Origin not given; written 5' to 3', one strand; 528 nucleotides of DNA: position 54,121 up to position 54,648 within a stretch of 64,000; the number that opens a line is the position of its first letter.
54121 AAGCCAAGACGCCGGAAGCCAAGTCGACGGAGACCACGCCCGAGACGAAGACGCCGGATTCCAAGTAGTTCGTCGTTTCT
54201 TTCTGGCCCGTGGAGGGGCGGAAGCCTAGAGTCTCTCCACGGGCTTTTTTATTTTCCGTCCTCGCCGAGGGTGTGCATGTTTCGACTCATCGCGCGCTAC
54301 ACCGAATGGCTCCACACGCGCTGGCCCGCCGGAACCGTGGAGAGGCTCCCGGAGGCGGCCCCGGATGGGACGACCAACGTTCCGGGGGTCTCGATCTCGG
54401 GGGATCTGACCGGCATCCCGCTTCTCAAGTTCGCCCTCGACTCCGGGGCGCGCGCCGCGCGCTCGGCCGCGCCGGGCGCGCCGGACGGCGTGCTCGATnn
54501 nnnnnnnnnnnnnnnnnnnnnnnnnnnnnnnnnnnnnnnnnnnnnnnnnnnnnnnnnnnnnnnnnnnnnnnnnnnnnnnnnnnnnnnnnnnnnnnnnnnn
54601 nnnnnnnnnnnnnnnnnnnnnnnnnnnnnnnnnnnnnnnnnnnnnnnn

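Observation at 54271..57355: Flavoprotein-polyferredoxin membrane fusion directly upstream of a compact radical-SAM/twitch enzyme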

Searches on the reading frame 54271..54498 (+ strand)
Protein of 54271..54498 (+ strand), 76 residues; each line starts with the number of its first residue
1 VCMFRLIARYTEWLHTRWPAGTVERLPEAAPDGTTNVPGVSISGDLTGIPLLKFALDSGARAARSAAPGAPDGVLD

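Call 58: search_protein_families(library=ncbifam, proteins=[window:54271-54498:+], max_evalue=10)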
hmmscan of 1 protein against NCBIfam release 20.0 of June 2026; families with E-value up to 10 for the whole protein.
seq(76 aa): 0 families
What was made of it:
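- Tried and rejected: No hits, so HMMs give no support for the permutation (call 58).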
